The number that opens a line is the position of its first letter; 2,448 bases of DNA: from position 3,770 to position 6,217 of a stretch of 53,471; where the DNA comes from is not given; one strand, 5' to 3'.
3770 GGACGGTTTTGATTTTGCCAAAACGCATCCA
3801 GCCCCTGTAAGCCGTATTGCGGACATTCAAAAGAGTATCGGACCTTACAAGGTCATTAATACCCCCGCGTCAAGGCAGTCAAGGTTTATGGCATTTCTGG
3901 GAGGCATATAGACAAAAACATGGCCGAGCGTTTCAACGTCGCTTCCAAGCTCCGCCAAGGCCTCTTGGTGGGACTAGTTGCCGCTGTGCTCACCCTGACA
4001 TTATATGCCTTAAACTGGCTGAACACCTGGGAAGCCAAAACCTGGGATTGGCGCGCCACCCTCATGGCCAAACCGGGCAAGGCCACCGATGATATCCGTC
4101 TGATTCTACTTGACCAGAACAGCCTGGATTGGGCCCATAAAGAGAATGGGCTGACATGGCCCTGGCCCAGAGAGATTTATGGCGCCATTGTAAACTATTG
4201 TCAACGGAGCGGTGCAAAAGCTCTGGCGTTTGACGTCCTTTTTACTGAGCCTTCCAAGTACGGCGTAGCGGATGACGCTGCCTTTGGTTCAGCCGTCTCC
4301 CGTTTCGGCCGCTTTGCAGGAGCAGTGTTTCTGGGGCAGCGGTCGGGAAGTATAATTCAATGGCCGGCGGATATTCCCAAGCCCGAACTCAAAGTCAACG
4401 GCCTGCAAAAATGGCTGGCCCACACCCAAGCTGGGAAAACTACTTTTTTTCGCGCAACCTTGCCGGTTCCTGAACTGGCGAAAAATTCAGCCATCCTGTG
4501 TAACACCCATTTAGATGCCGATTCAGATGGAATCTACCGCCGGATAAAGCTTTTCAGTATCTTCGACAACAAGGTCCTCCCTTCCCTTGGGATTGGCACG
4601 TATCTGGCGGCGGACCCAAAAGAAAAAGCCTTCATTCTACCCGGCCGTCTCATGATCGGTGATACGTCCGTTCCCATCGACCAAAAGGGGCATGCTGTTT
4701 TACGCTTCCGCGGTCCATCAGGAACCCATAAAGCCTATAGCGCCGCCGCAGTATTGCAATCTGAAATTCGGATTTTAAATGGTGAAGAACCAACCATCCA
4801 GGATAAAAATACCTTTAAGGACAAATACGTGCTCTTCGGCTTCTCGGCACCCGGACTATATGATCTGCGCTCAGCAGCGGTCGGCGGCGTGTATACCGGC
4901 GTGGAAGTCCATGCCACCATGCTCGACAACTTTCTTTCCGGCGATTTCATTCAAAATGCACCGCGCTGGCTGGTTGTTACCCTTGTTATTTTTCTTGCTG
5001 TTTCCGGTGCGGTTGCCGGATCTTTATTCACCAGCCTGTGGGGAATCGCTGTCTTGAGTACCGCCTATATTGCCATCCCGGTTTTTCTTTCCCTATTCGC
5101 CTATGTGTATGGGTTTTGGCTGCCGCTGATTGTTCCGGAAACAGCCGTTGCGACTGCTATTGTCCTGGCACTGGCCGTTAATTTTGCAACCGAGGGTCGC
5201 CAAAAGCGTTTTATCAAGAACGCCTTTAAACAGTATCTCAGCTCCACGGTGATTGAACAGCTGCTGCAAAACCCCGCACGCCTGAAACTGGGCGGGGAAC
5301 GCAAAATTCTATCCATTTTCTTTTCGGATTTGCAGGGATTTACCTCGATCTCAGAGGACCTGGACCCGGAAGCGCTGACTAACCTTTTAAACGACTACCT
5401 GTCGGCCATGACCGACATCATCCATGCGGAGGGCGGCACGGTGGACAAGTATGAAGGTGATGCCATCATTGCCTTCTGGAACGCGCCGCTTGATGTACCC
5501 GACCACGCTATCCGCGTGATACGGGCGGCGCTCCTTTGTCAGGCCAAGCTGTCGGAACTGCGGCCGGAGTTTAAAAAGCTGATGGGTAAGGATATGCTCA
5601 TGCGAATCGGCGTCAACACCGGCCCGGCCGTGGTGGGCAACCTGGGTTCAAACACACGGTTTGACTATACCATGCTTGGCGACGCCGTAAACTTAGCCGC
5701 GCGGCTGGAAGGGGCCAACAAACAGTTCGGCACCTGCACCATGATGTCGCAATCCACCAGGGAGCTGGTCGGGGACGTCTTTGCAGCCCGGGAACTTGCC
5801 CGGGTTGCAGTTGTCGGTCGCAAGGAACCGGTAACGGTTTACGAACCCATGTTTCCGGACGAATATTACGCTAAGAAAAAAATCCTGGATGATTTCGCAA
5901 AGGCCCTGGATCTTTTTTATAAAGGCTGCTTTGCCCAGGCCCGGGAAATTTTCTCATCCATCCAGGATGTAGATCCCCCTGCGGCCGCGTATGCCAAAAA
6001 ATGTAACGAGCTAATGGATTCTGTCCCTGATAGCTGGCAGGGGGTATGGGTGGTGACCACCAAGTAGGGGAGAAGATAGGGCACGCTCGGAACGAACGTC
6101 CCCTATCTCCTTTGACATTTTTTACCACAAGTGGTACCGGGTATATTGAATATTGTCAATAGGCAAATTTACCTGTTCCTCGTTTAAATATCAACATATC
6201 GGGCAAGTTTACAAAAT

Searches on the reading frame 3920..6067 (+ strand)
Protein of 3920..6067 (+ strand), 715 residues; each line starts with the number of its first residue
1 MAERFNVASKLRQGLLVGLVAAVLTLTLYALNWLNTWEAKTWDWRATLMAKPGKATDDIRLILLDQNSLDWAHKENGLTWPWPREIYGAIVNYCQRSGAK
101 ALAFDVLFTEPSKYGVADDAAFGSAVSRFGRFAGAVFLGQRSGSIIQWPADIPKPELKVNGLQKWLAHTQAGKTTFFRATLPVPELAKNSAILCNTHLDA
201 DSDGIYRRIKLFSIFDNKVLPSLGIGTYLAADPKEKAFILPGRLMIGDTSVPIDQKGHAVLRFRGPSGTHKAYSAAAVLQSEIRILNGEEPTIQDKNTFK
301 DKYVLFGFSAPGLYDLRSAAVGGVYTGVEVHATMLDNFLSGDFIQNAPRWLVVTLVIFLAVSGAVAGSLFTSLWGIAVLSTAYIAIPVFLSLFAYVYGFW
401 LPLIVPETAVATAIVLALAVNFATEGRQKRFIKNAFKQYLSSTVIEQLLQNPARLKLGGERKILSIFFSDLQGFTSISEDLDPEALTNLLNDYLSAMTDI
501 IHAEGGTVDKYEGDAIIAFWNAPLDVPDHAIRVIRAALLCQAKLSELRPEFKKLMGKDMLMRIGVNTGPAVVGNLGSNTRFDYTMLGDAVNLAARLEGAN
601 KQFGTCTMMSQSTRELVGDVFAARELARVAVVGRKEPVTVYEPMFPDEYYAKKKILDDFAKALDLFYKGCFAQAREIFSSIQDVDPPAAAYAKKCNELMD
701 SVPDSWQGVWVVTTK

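Call 44: search_protein_families(library=pfam, proteins=[window:3920-6067:+], max_evalue=0.001)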
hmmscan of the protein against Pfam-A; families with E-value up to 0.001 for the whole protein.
window:3920-6067:+ (715 aa): 2 families
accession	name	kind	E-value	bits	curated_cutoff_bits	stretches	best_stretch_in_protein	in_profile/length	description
PF05226.16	CHASE2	-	1.7e-46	159.3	26.3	1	21-361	2-253/257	CHASE2 domain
PF00211.25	Guanylate_cyc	-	1.7e-19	70.6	21.9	1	464-639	9-178/183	Adenylate and Guanylate cyclase catalytic domain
